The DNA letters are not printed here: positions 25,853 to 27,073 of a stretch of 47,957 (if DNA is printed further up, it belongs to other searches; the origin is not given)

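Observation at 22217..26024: AOR-family aldehyde:ferredoxin oxidoreductase is the first gene of a sugar 1-dehydrogenase/lactonase operon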

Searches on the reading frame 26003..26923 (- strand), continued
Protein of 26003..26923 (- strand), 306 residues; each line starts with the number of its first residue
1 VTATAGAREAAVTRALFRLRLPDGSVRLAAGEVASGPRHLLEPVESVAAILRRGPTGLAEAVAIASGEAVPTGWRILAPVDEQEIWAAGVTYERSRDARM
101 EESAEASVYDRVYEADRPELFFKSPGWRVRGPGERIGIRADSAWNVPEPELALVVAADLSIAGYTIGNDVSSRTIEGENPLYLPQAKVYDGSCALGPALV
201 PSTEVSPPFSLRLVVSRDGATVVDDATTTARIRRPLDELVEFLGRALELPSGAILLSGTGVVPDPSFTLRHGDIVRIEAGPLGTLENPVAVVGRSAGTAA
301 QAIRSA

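Call 76: search_protein_families(library=ncbifam, proteins=[L097:1145-2533:+, L098:8613-9995:+, L100:1894-3285:+, L106:1625-3016:+, L111:10684-12144:+, L121:2496-3929:+, L137:401-1846:+, L146:1364-2833:+, L158:10715-12163:+, L117:8542-9996:+], max_evalue=1e-60)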
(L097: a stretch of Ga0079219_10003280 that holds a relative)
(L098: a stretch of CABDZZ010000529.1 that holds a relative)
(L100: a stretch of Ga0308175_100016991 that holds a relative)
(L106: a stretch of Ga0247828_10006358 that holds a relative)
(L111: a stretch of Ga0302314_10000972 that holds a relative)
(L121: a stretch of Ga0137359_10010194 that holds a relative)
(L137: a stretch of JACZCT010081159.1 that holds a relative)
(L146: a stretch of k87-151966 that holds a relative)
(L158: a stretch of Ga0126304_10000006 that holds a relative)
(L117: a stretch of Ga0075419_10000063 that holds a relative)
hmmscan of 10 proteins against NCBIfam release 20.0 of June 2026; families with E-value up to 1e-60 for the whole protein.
L097:1145-2533:+ (462 aa): 29 families (the best 25 are shown)
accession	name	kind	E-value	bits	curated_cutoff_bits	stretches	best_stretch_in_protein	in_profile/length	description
NF052305.1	DioxValDhHalo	equivalog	4.6e-120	401.8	750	1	3-455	19-479/483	2,5-dioxovalerate dehydrogenase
NF042993.1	AlphKGSA_gudD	equivalog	2.8e-119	399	770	1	6-457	21-480/481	alpha-ketoglutaric semialdehyde dehydrogenase GucD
NF010000.0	PRK13473.1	subfamily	2.4e-92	310.1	615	1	10-456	23-471/475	aminobutyraldehyde dehydrogenase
NF006916.0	PRK09407.1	equivalog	7.7e-92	308.5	521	1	15-456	44-491/526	succinic semialdehyde dehydrogenase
NF009725.0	PRK13252.1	equivalog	4.5e-90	302.4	593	1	6-457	24-479/488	betaine-aldehyde dehydrogenase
TIGR01804.1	BADH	equivalog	8.1e-90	301.5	668.6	1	15-452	23-466/467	betaine-aldehyde dehydrogenase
TIGR02299.1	HpaE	equivalog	2.8e-88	296.6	638.35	1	17-459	28-478/488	5-carboxymethyl-2-hydroxymuconate semialdehyde dehydrogenase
NF002852.0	PRK03137.1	subfamily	6.6e-87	292.4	648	1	2-439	48-494/514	L-glutamate gamma-semialdehyde dehydrogenase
TIGR01237.1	D1pyr5carbox2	equivalog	5.7e-83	279.4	659.65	1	2-456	44-508/511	L-glutamate gamma-semialdehyde dehydrogenase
NF040648.1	lactal_redase_Meth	equivalog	1.1e-81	275.2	650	1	16-457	22-462/463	lactaldehyde dehydrogenase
TIGR03216.1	OH_muco_semi_DH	equivalog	4.9e-80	269.5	693.25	1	15-457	24-479/481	2-hydroxymuconic semialdehyde dehydrogenase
NF045736.1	PaDhStyDRhodo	equivalog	5.2e-79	266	800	1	15-457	28-477/479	phenylacetaldehyde dehydrogenase StyD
TIGR01780.1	SSADH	subfamily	5.3e-79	266.2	646.35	1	14-452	6-447/448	succinate-semialdehyde dehydrogenase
NF045735.1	PaDhStyDPseudo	equivalog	7e-78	262.4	850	1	14-458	27-482/483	phenylacetaldehyde dehydrogenase StyD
NF006915.0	PRK09406.1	equivalog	4.6e-75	253.2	730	1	6-457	3-456/457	NADP-dependent succinic semialdehyde dehydrogenase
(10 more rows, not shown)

L098:8613-9995:+ (460 aa): 31 families (the best 25 are shown)
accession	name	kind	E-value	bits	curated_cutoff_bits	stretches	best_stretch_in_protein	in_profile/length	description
NF042993.1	AlphKGSA_gudD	equivalog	2.7e-129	432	770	1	3-455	19-480/481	alpha-ketoglutaric semialdehyde dehydrogenase GucD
NF052305.1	DioxValDhHalo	equivalog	4.6e-120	401.8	750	1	4-453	21-479/483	2,5-dioxovalerate dehydrogenase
NF010000.0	PRK13473.1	subfamily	1.9e-93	313.7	615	1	14-453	27-470/475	aminobutyraldehyde dehydrogenase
TIGR02299.1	HpaE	equivalog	5.5e-92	308.9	638.35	1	6-456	19-477/488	5-carboxymethyl-2-hydroxymuconate semialdehyde dehydrogenase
NF040648.1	lactal_redase_Meth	equivalog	2.5e-87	293.8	650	1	14-455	21-462/463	lactaldehyde dehydrogenase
NF006916.0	PRK09407.1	equivalog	5.9e-86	289.1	521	1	15-454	45-491/526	succinic semialdehyde dehydrogenase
TIGR01804.1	BADH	equivalog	8.2e-86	288.3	668.6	1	14-449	23-465/467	betaine-aldehyde dehydrogenase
NF009725.0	PRK13252.1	equivalog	2.4e-84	283.5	593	1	5-455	24-479/488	betaine-aldehyde dehydrogenase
NF045735.1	PaDhStyDPseudo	equivalog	1e-83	281.7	850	1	14-456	28-482/483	phenylacetaldehyde dehydrogenase StyD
TIGR01780.1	SSADH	subfamily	2.4e-82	277.2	646.35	1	17-448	10-445/448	succinate-semialdehyde dehydrogenase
NF002852.0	PRK03137.1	subfamily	3e-82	277.1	648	1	3-432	50-489/514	L-glutamate gamma-semialdehyde dehydrogenase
TIGR03216.1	OH_muco_semi_DH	equivalog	1.4e-80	271.3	693.25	1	4-455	15-479/481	2-hydroxymuconic semialdehyde dehydrogenase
TIGR01722.1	MMSDH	subfamily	3.4e-80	270.1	448.5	1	8-454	21-474/477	CoA-acylating methylmalonate-semialdehyde dehydrogenase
NF050084.1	pip_6_carb_DH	equivalog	3.7e-80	270.1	730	1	9-455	3-460/475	L-piperidine-6-carboxylate dehydrogenase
NF045736.1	PaDhStyDRhodo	equivalog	2.3e-79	267.2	800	1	19-455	33-477/479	phenylacetaldehyde dehydrogenase StyD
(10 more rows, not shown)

L100:1894-3285:+ (463 aa): 30 families (the best 25 are shown)
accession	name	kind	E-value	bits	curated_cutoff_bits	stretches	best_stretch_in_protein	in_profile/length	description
NF042993.1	AlphKGSA_gudD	equivalog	5.8e-126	421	770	1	3-458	18-480/481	alpha-ketoglutaric semialdehyde dehydrogenase GucD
NF052305.1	DioxValDhHalo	equivalog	7.8e-119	397.7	750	1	3-456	19-479/483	2,5-dioxovalerate dehydrogenase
NF006916.0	PRK09407.1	equivalog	5.8e-94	315.6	521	1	15-458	44-492/526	succinic semialdehyde dehydrogenase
NF010000.0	PRK13473.1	subfamily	2.1e-92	310.2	615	1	9-458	22-472/475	aminobutyraldehyde dehydrogenase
TIGR02299.1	HpaE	equivalog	8.4e-91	305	638.35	1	10-459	22-477/488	5-carboxymethyl-2-hydroxymuconate semialdehyde dehydrogenase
NF009725.0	PRK13252.1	equivalog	2.3e-89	300.1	593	1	5-458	23-479/488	betaine-aldehyde dehydrogenase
NF002852.0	PRK03137.1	subfamily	1.1e-87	295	648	1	2-436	48-490/514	L-glutamate gamma-semialdehyde dehydrogenase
TIGR01804.1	BADH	equivalog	1.3e-87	294.2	668.6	1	5-453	14-466/467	betaine-aldehyde dehydrogenase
NF045735.1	PaDhStyDPseudo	equivalog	1.3e-81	274.7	850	1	15-459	28-482/483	phenylacetaldehyde dehydrogenase StyD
TIGR01237.1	D1pyr5carbox2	equivalog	1.6e-80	271.4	659.65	1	2-456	44-507/511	L-glutamate gamma-semialdehyde dehydrogenase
NF040648.1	lactal_redase_Meth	equivalog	1.8e-80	271.2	650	1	15-457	21-461/463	lactaldehyde dehydrogenase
TIGR03216.1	OH_muco_semi_DH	equivalog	4.9e-80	269.5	693.25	1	10-458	20-479/481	2-hydroxymuconic semialdehyde dehydrogenase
TIGR01780.1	SSADH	subfamily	7.3e-79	265.7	646.35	1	17-453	9-447/448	succinate-semialdehyde dehydrogenase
NF045736.1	PaDhStyDRhodo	equivalog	3e-75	253.6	800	1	9-458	23-477/479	phenylacetaldehyde dehydrogenase StyD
NF006915.0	PRK09406.1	equivalog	5.7e-74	249.6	730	1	8-456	5-454/457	NADP-dependent succinic semialdehyde dehydrogenase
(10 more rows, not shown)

L106:1625-3016:+ (463 aa): 24 families
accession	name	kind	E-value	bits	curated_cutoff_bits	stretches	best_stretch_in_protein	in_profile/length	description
NF042993.1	AlphKGSA_gudD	equivalog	4.2e-119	398.4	770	1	10-458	23-480/481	alpha-ketoglutaric semialdehyde dehydrogenase GucD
NF052305.1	DioxValDhHalo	equivalog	5.2e-114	381.8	750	1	11-456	25-479/483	2,5-dioxovalerate dehydrogenase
NF006916.0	PRK09407.1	equivalog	4.9e-89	299.3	521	1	19-458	46-492/526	succinic semialdehyde dehydrogenase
NF010000.0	PRK13473.1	subfamily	9.1e-89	298.2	615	1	17-457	27-471/475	aminobutyraldehyde dehydrogenase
TIGR02299.1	HpaE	equivalog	1.7e-86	290.7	638.35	1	19-458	28-476/488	5-carboxymethyl-2-hydroxymuconate semialdehyde dehydrogenase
NF009725.0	PRK13252.1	equivalog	2.6e-86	290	593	1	17-458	32-479/488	betaine-aldehyde dehydrogenase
TIGR01804.1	BADH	equivalog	1.8e-84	283.9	668.6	1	17-452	23-465/467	betaine-aldehyde dehydrogenase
NF002852.0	PRK03137.1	subfamily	5e-80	269.7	648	1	8-437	52-491/514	L-glutamate gamma-semialdehyde dehydrogenase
TIGR01237.1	D1pyr5carbox2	equivalog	2.8e-78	264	659.65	1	9-457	49-508/511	L-glutamate gamma-semialdehyde dehydrogenase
NF040648.1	lactal_redase_Meth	equivalog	1.1e-77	262.1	650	1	20-457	24-461/463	lactaldehyde dehydrogenase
TIGR01780.1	SSADH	subfamily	1.4e-75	254.9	646.35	1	20-451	10-445/448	succinate-semialdehyde dehydrogenase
TIGR01722.1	MMSDH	subfamily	5.9e-75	252.8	448.5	1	18-457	27-474/477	CoA-acylating methylmalonate-semialdehyde dehydrogenase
NF050084.1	pip_6_carb_DH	equivalog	9.8e-75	252.3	730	1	18-458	8-460/475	L-piperidine-6-carboxylate dehydrogenase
NF006915.0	PRK09406.1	equivalog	1e-74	252.1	730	1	21-449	15-448/457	NADP-dependent succinic semialdehyde dehydrogenase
NF045735.1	PaDhStyDPseudo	equivalog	1.5e-74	251.4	850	1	18-458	29-481/483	phenylacetaldehyde dehydrogenase StyD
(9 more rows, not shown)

L111:10684-12144:+ (486 aa): 0 families

L121:2496-3929:+ (477 aa): 0 families

L137:401-1846:+ (481 aa): 34 families (the best 25 are shown)
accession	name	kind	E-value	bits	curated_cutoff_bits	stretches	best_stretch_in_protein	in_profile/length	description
NF042993.1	AlphKGSA_gudD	equivalog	1.1e-178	594.9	770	1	2-480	3-481/481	alpha-ketoglutaric semialdehyde dehydrogenase GucD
NF052305.1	DioxValDhHalo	equivalog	3.1e-177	590.3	750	1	3-481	5-483/483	2,5-dioxovalerate dehydrogenase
TIGR01804.1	BADH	equivalog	5.3e-134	447.2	668.6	1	6-474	1-466/467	betaine-aldehyde dehydrogenase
TIGR02299.1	HpaE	equivalog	1.6e-127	426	638.35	1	4-477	2-474/488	5-carboxymethyl-2-hydroxymuconate semialdehyde dehydrogenase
NF009725.0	PRK13252.1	equivalog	1.8e-127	425.8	593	1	4-480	8-480/488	betaine-aldehyde dehydrogenase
NF040648.1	lactal_redase_Meth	equivalog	1.4e-111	373.8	650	1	6-475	2-458/463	lactaldehyde dehydrogenase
NF045735.1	PaDhStyDPseudo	equivalog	1.2e-104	350.7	850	1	5-481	5-483/483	phenylacetaldehyde dehydrogenase StyD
NF006916.0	PRK09407.1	equivalog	1.3e-104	350.7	521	1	16-477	32-490/526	succinic semialdehyde dehydrogenase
NF007497.0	PRK10090.1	equivalog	6.1e-104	348.4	500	1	3-441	7-441/480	aldehyde dehydrogenase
NF002852.0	PRK03137.1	subfamily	7.2e-104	348.4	648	1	7-458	41-491/514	L-glutamate gamma-semialdehyde dehydrogenase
NF010000.0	PRK13473.1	subfamily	2.3e-103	346.4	615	1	2-469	2-462/475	aminobutyraldehyde dehydrogenase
TIGR01780.1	SSADH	subfamily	2.2e-102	343.2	646.35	1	24-474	3-447/448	succinate-semialdehyde dehydrogenase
TIGR03216.1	OH_muco_semi_DH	equivalog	3.9e-102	342.3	693.25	1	3-480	1-480/481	2-hydroxymuconic semialdehyde dehydrogenase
NF008415.0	PRK11241.1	equivalog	2.7e-100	336.4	828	1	4-475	12-476/482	NADP-dependent succinate-semialdehyde dehydrogenase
NF045736.1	PaDhStyDRhodo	equivalog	8.1e-100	334.6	800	1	4-469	4-467/479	phenylacetaldehyde dehydrogenase StyD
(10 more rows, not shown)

L146:1364-2833:+ (489 aa): 35 families (the best 25 are shown)
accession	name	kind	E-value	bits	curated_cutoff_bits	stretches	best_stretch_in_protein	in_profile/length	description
NF042993.1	AlphKGSA_gudD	equivalog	4e-198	659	770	1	6-482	4-480/481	alpha-ketoglutaric semialdehyde dehydrogenase GucD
NF052305.1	DioxValDhHalo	equivalog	2.2e-168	561.1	750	1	4-480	3-479/483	2,5-dioxovalerate dehydrogenase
TIGR01804.1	BADH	equivalog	3.5e-128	428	668.6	1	9-478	1-467/467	betaine-aldehyde dehydrogenase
TIGR02299.1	HpaE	equivalog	4.5e-127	424.6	638.35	1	8-483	3-477/488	5-carboxymethyl-2-hydroxymuconate semialdehyde dehydrogenase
NF009725.0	PRK13252.1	equivalog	1.2e-124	416.4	593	1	4-482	5-479/488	betaine-aldehyde dehydrogenase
NF002852.0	PRK03137.1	subfamily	4.6e-124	415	648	1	24-481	53-511/514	L-glutamate gamma-semialdehyde dehydrogenase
NF045735.1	PaDhStyDPseudo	equivalog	3.5e-113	378.8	850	1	8-483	5-482/483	phenylacetaldehyde dehydrogenase StyD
TIGR01237.1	D1pyr5carbox2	equivalog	1e-112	377.6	659.65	1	26-481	51-508/511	L-glutamate gamma-semialdehyde dehydrogenase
NF010000.0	PRK13473.1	subfamily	4.1e-111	371.9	615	1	6-482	3-472/475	aminobutyraldehyde dehydrogenase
NF045736.1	PaDhStyDRhodo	equivalog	1.4e-108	363.5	800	1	8-482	5-477/479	phenylacetaldehyde dehydrogenase StyD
TIGR01722.1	MMSDH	subfamily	3.2e-108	362.5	448.5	1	7-481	2-474/477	CoA-acylating methylmalonate-semialdehyde dehydrogenase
TIGR01780.1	SSADH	subfamily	5e-106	355.3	646.35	1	26-478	2-448/448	succinate-semialdehyde dehydrogenase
TIGR03216.1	OH_muco_semi_DH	equivalog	2.6e-104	349.5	693.25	1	7-482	2-479/481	2-hydroxymuconic semialdehyde dehydrogenase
NF040648.1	lactal_redase_Meth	equivalog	7.3e-102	341.7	650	1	10-482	3-462/463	lactaldehyde dehydrogenase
NF006916.0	PRK09407.1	equivalog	6e-101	338.6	521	1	18-481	31-491/526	succinic semialdehyde dehydrogenase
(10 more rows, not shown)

L158:10715-12163:+ (482 aa): 35 families (the best 25 are shown)
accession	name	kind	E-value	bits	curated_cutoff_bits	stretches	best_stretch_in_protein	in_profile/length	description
NF042993.1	AlphKGSA_gudD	equivalog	2.6e-157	524.4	770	1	9-478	5-479/481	alpha-ketoglutaric semialdehyde dehydrogenase GucD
NF052305.1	DioxValDhHalo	equivalog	2.1e-156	521.6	750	1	8-477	5-479/483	2,5-dioxovalerate dehydrogenase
NF002852.0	PRK03137.1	subfamily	9.9e-127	423.8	648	1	12-479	41-512/514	L-glutamate gamma-semialdehyde dehydrogenase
TIGR02299.1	HpaE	equivalog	4.1e-124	414.8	638.35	1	10-479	3-476/488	5-carboxymethyl-2-hydroxymuconate semialdehyde dehydrogenase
TIGR01237.1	D1pyr5carbox2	equivalog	4e-122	408.6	659.65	1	11-478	36-508/511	L-glutamate gamma-semialdehyde dehydrogenase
TIGR01804.1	BADH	equivalog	1.2e-118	396.6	668.6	1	11-474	1-466/467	betaine-aldehyde dehydrogenase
NF010000.0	PRK13473.1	subfamily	2.2e-114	382.7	615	1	10-477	5-470/475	aminobutyraldehyde dehydrogenase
NF009725.0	PRK13252.1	equivalog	5.5e-113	378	593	1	7-478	6-478/488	betaine-aldehyde dehydrogenase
NF045736.1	PaDhStyDRhodo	equivalog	7.6e-112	374.3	800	1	11-477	6-475/479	phenylacetaldehyde dehydrogenase StyD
NF045735.1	PaDhStyDPseudo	equivalog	1.7e-108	363.4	850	1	10-479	5-481/483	phenylacetaldehyde dehydrogenase StyD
NF040648.1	lactal_redase_Meth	equivalog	1.9e-108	363.5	650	1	11-477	2-460/463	lactaldehyde dehydrogenase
TIGR01780.1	SSADH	subfamily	4.7e-108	362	646.35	1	28-471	2-444/448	succinate-semialdehyde dehydrogenase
NF008415.0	PRK11241.1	equivalog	3.4e-100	336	828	1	10-464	13-465/482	NADP-dependent succinate-semialdehyde dehydrogenase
NF006916.0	PRK09407.1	equivalog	4.4e-100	335.7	521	1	22-479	33-492/526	succinic semialdehyde dehydrogenase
NF050026.1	AcaldDHExaC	equivalog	2.9e-98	329.7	900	1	8-476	16-490/503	acetaldehyde dehydrogenase ExaC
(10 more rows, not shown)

L117:8542-9996:+ (484 aa): 28 families (the best 25 are shown)
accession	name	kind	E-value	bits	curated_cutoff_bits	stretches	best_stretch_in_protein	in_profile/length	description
NF042993.1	AlphKGSA_gudD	equivalog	9.9e-122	407.1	770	1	28-479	20-480/481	alpha-ketoglutaric semialdehyde dehydrogenase GucD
NF052305.1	DioxValDhHalo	equivalog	3.4e-114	382.4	750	1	28-477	21-479/483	2,5-dioxovalerate dehydrogenase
NF010000.0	PRK13473.1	subfamily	7.5e-91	305.1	615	1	38-475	27-468/475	aminobutyraldehyde dehydrogenase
TIGR02299.1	HpaE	equivalog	4.6e-89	299.2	638.35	1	28-479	17-476/488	5-carboxymethyl-2-hydroxymuconate semialdehyde dehydrogenase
NF006916.0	PRK09407.1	equivalog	2.6e-88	296.9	521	1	39-478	45-491/526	succinic semialdehyde dehydrogenase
TIGR01804.1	BADH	equivalog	5.9e-88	295.4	668.6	1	38-473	23-465/467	betaine-aldehyde dehydrogenase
NF009725.0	PRK13252.1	equivalog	2e-87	293.7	593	1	29-479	24-479/488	betaine-aldehyde dehydrogenase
NF002852.0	PRK03137.1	subfamily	5.2e-81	273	648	1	28-456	51-489/514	L-glutamate gamma-semialdehyde dehydrogenase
NF040648.1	lactal_redase_Meth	equivalog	1e-80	272.1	650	1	39-479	22-462/463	lactaldehyde dehydrogenase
NF045735.1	PaDhStyDPseudo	equivalog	5.3e-80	269.4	850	1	39-479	29-481/483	phenylacetaldehyde dehydrogenase StyD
TIGR03216.1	OH_muco_semi_DH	equivalog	8.1e-78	262.1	693.25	1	30-479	17-479/481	2-hydroxymuconic semialdehyde dehydrogenase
TIGR01722.1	MMSDH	subfamily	1.4e-77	261.4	448.5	1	38-478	26-474/477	CoA-acylating methylmalonate-semialdehyde dehydrogenase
TIGR01237.1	D1pyr5carbox2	equivalog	2.6e-77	260.8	659.65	1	29-466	48-496/511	L-glutamate gamma-semialdehyde dehydrogenase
TIGR04284.1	aldehy_Rv0768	hypoth_equivalog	1.3e-76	258.6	775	1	40-477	27-476/480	aldehyde dehydrogenase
TIGR01780.1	SSADH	subfamily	8.4e-75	252.3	646.35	1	41-472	10-445/448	succinate-semialdehyde dehydrogenase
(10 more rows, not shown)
